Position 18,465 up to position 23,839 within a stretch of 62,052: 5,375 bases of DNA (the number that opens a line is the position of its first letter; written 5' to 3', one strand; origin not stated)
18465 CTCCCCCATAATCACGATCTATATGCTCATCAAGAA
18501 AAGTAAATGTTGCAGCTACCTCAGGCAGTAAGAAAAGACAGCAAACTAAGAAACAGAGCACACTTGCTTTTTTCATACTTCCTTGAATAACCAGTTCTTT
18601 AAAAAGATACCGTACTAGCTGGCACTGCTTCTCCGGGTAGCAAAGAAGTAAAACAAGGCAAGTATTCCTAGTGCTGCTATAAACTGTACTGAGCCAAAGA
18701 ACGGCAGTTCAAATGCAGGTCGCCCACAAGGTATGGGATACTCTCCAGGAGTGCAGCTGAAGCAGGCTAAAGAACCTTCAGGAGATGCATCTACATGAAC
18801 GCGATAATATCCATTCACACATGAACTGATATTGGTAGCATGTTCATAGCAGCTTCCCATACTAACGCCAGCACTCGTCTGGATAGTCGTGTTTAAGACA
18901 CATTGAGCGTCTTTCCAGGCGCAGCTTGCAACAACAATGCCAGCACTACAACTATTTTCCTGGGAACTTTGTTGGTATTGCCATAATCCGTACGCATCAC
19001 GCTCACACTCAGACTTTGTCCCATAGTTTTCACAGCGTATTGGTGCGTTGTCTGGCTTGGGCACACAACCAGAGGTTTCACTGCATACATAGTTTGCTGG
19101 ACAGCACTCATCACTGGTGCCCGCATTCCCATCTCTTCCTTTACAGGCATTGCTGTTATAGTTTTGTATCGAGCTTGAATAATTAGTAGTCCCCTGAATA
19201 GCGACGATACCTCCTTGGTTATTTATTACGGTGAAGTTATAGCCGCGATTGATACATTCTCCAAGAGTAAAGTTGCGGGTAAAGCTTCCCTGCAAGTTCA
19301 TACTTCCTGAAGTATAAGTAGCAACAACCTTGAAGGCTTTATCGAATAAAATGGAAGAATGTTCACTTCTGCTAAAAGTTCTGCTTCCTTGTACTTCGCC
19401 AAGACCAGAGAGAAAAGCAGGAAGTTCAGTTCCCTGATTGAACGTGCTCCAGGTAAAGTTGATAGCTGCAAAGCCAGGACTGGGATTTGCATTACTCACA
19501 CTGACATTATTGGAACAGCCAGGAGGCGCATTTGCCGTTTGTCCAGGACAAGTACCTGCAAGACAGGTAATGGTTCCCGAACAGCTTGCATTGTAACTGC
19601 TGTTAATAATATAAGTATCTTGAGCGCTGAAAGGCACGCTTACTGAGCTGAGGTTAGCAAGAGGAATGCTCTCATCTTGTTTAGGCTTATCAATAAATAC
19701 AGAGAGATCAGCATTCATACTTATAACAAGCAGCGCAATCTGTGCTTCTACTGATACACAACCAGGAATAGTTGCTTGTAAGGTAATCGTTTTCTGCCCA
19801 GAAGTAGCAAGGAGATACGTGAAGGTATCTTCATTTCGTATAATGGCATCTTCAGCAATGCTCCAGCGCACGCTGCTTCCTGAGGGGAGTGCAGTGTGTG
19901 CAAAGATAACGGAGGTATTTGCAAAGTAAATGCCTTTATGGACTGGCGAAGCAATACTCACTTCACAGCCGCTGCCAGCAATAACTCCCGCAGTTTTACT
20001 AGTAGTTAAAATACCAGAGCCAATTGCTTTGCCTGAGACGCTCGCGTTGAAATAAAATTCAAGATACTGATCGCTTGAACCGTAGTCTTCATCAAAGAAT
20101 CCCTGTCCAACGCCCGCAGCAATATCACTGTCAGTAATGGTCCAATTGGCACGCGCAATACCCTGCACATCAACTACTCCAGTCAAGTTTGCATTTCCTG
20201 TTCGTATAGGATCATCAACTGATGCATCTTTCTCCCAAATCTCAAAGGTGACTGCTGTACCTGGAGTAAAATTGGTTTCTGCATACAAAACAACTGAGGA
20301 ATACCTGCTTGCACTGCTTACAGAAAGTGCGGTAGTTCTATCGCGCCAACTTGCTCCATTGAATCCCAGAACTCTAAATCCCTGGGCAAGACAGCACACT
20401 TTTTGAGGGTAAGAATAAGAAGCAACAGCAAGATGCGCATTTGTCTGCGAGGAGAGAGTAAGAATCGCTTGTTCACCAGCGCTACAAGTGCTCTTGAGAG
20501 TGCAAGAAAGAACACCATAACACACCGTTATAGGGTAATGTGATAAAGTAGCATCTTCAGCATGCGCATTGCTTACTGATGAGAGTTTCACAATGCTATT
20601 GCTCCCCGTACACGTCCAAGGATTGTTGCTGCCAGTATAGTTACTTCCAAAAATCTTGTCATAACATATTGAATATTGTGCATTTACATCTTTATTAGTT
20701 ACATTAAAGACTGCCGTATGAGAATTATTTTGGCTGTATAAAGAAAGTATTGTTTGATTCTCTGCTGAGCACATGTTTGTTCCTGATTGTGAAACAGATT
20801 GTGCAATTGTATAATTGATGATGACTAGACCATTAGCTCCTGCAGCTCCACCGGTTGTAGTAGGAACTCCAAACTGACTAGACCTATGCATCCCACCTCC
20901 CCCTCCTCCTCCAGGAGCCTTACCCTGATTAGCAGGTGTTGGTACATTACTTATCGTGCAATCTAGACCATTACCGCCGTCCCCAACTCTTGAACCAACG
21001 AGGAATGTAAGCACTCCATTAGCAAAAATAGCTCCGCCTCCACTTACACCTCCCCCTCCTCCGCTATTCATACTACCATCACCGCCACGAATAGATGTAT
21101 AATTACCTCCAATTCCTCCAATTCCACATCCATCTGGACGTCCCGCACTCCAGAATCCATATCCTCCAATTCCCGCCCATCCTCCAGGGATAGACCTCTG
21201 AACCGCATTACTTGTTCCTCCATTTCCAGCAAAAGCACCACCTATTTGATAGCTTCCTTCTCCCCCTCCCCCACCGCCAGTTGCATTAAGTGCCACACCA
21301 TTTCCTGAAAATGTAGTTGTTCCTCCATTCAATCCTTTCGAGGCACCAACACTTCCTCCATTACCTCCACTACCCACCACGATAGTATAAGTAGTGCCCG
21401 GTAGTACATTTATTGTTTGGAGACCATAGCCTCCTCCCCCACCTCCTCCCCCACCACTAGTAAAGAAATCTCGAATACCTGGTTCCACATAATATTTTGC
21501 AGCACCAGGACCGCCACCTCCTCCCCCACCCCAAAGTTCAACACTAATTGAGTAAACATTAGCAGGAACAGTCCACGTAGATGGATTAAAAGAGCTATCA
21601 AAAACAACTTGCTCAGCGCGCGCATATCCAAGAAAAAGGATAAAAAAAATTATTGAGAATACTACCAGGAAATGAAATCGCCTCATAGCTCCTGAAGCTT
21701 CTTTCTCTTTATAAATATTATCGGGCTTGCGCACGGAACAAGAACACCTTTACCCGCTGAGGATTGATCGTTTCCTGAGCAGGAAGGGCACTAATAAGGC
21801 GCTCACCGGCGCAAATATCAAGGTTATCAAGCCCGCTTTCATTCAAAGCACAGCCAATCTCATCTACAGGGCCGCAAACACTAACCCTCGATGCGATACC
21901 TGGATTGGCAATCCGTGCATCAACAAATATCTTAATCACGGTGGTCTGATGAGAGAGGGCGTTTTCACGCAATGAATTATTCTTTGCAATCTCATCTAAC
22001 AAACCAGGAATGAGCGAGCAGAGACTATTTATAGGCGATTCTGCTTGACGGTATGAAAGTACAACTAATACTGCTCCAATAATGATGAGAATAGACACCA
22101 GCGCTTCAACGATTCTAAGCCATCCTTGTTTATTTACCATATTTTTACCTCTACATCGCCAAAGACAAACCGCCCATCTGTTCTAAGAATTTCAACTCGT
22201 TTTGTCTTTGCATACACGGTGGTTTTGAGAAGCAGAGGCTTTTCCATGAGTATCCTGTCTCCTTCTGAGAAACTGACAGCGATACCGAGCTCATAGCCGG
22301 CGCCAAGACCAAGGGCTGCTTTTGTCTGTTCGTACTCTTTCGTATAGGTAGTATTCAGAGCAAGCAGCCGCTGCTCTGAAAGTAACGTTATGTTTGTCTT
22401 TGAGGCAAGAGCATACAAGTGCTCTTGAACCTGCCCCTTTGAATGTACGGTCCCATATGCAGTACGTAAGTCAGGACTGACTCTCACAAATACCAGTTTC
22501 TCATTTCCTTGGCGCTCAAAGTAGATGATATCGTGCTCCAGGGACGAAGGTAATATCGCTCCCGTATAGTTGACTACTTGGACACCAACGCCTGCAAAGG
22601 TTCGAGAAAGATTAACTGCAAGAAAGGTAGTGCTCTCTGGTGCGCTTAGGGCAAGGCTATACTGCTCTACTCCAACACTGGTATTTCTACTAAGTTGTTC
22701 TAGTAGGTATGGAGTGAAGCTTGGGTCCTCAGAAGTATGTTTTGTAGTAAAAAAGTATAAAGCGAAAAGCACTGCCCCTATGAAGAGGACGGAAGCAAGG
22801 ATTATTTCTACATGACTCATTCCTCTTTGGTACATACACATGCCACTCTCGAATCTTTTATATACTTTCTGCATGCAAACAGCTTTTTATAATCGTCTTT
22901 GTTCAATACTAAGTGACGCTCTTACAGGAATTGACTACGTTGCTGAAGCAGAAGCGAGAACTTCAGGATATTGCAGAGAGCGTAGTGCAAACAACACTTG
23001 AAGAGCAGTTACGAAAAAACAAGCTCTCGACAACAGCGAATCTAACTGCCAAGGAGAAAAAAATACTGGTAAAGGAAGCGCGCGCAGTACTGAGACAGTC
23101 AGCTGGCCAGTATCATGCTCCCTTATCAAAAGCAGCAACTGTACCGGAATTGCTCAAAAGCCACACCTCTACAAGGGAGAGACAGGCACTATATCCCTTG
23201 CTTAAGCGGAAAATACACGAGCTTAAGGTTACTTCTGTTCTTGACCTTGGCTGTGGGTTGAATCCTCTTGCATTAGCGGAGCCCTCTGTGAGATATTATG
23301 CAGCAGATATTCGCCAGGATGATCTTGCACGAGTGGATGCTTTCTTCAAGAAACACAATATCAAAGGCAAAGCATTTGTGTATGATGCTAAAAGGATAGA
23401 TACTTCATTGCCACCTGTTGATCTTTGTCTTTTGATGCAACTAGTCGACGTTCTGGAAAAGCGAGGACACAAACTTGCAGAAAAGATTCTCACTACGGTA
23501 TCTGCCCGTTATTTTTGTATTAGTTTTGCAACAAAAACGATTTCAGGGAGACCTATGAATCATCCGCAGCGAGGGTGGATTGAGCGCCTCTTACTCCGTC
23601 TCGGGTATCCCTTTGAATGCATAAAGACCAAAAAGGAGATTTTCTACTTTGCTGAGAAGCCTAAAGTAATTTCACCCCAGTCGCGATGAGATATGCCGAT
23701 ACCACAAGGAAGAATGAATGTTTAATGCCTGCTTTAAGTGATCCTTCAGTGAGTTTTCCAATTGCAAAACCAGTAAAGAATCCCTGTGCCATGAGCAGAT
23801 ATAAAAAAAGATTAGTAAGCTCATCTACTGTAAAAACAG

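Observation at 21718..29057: Epd/Tad-like type IV pilus locus with split platform, two pilin classes and no peptidase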

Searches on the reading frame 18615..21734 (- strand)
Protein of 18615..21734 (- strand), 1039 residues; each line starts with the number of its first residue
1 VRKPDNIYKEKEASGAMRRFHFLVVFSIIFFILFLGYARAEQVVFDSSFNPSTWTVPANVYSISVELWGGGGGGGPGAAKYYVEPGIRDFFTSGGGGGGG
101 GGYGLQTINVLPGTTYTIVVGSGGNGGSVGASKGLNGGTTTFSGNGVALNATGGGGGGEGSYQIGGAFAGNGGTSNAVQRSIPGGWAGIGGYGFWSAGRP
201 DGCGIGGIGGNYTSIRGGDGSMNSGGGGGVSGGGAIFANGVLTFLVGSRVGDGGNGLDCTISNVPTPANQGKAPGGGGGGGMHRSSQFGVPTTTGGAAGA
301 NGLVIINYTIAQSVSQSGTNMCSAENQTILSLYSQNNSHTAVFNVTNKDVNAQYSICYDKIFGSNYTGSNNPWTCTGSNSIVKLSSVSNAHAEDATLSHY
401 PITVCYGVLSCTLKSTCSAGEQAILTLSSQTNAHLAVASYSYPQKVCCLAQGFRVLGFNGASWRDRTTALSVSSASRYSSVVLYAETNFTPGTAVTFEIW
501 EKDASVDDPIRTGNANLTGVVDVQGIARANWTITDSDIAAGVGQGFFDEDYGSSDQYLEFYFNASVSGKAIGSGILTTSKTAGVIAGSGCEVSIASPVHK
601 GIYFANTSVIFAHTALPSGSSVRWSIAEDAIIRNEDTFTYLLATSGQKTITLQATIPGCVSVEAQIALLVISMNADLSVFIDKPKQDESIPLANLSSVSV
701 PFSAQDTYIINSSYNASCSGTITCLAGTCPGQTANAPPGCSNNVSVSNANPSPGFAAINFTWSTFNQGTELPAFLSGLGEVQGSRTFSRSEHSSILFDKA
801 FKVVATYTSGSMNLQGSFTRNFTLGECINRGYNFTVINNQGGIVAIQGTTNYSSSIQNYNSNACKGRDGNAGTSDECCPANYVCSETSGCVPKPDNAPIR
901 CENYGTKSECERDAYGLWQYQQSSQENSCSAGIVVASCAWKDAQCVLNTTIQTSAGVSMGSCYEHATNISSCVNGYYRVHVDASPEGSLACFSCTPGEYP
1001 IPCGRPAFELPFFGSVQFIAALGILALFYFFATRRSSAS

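Call 10: search_protein_families(library=pfam, proteins=[window:18615-21734:-], max_evalue=0.01)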
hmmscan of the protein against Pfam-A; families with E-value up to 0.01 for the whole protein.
window:18615-21734:- (1039 aa): 1 family
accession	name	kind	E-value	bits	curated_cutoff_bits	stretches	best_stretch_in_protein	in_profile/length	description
PF21722.4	Gly_rich_2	-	9.8e-17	62.1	24.3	1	52-308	6-225/226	Glycine-rich domain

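Call 36: search_protein_families(library=ncbifam, proteins=[window:18615-21734:-], max_evalue=1)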
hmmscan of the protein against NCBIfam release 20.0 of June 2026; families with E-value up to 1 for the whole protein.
window:18615-21734:- (1039 aa): 0 families

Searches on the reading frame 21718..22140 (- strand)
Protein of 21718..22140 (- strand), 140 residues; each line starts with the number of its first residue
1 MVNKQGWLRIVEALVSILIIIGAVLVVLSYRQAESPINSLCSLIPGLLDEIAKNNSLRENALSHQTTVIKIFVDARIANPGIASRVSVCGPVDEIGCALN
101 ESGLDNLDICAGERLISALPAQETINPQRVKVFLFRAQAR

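Call 4: search_protein_families(library=pfam, proteins=[window:21718-22140:-], max_evalue=0.1)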
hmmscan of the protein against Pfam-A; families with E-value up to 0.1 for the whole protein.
window:21718-22140:- (140 aa): 1 family
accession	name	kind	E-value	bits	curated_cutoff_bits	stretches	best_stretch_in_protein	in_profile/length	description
PF11381.13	DUF3185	-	0.042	14.2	25.3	1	16-38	5-27/59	Protein of unknown function (DUF3185)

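Call 5: search_protein_families(library=ncbifam, proteins=[window:21718-22140:-], max_evalue=0.1)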
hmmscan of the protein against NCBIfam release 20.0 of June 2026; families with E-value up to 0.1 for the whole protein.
window:21718-22140:- (140 aa): 0 families

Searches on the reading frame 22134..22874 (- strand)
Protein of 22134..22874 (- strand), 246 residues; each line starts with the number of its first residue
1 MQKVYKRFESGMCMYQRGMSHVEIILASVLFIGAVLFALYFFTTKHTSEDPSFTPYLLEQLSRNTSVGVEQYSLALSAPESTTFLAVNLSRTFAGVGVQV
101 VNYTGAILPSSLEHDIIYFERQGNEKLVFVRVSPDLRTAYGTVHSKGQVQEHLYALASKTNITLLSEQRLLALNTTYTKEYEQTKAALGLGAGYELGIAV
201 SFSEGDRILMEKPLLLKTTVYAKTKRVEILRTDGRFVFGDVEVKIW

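Call 4: search_protein_families(library=pfam, proteins=[window:22134-22874:-], max_evalue=0.1)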
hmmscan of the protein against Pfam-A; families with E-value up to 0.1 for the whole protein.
window:22134-22874:- (246 aa): 0 families

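Call 5: search_protein_families(library=ncbifam, proteins=[window:22134-22874:-], max_evalue=0.1)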
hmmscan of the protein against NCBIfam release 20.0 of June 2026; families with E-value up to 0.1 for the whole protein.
window:22134-22874:- (246 aa): 0 families

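Call 94: search_protein_families(library=pfam, alignment_id=A4, max_evalue=0.01)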
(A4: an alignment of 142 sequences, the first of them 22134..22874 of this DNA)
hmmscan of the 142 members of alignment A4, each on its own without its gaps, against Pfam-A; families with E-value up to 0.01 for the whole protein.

A. member 1, window:22134-22874:- (246 aa): 0 families

B. families by the number of members that match (of 142 scanned): 12 families
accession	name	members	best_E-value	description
PF07790.16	Pilin_N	16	2.6e-06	Archaeal Type IV pilin, N-terminal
PF01594.21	AI-2E_transport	5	6.6e-05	AI-2E family transporter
PF23960.2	DUF7289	2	0.00066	Family of unknown function (DUF7289)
PF13944.12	Calycin_like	2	0.0033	Calycin-like beta-barrel domain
PF18975.6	DUF5711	1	0.0013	Family of unknown function (DUF5711)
PF09457.15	RBD-FIP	1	0.0018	FIP domain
PF24237.1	INO80E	1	0.0019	INO80 complex subunit E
PF09640.15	DUF2027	1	0.0032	Domain of unknown function (DUF2027)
PF02699.20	YajC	1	0.0054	Preprotein translocase subunit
PF14155.11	DUF4307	1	0.0066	Domain of unknown function (DUF4307)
PF06011.17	TRP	1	0.0079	Transient receptor potential (TRP) ion channel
PF25443.1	ANG-1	1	0.0086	ANG-1-like domain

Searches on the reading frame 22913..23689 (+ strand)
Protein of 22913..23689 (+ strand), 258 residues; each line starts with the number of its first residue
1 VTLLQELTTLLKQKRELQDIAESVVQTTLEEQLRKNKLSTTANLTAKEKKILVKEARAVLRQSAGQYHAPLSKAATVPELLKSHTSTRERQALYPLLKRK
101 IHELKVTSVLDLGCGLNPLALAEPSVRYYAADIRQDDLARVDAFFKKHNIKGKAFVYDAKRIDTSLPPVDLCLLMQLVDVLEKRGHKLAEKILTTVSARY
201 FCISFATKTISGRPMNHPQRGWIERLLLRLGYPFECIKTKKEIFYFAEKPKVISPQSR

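Call 4: search_protein_families(library=pfam, proteins=[window:22913-23689:+], max_evalue=0.1)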
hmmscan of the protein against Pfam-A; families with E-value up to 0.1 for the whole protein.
window:22913-23689:+ (258 aa): 2 families
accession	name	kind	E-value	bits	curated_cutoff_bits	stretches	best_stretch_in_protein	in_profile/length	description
PF07091.17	FmrO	-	3.5e-14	53.3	27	1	58-242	56-250/255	Ribosomal RNA methyltransferase (FmrO)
PF13649.12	Methyltransf_25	-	0.0029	18.7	27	1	109-183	1-79/97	Methyltransferase domain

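Call 5: search_protein_families(library=ncbifam, proteins=[window:22913-23689:+], max_evalue=0.1)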
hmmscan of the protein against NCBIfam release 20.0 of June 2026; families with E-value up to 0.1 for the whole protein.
window:22913-23689:+ (258 aa): 10 families
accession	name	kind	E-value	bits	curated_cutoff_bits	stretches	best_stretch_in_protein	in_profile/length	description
NF000466.2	16S_rRNA_Rmt_gen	equivalog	1.1e-27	97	250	1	10-228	6-234/254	Rmt family 16S rRNA (guanine(1405)-N(7))-methyltransferase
NF000116.1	16S_rRNA_Rmt_H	exception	4.8e-15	55.9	500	1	5-225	5-225/252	RmtH family 16S rRNA (guanine(1405)-N(7))-methyltransferase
NF033209.1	16S_rRNA_Rmt_B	exception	1.7e-11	44.1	525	1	7-224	7-224/251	RmtB family 16S rRNA (guanine(1405)-N(7))-methyltransferase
NF000069.1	16S_rRNA_Rmt_E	exception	9.9e-10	38.2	525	1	79-213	87-226/273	RmtE family 16S rRNA (guanine(1405)-N(7))-methyltransferase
NF000113.1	16S_rRNA_Rmt_F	exception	1.3e-09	37.9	500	1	54-228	65-237/259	RmtF family 16S rRNA (guanine(1405)-N(7))-methyltransferase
NF000150.1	16S_rRNA_Rmt_C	exception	9.8e-09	34.7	550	1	80-215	101-243/281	RmtC family 16S rRNA (guanine(1405)-N(7))-methyltransferase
NF000114.1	16S_rRNA_Rmt_G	exception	9.1e-08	31.9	500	1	74-215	71-211/264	RmtG family 16S rRNA (guanine(1405)-N(7))-methyltransferase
NF000007.1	16S_rRNA_Rmt_D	exception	5.8e-06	25.9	500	1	69-216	64-213/247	RmtD family 16S rRNA (guanine(1405)-N(7))-methyltransferase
NF041255.1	mycofact_MftM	equivalog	0.00032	20.1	200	1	91-184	125-220/289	mycofactocin oligosaccharide methyltransferase MftM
NF008992.0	PRK12335.1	equivalog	0.029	13.5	303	1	101-159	118-178/289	SAM-dependent methyltransferase TehB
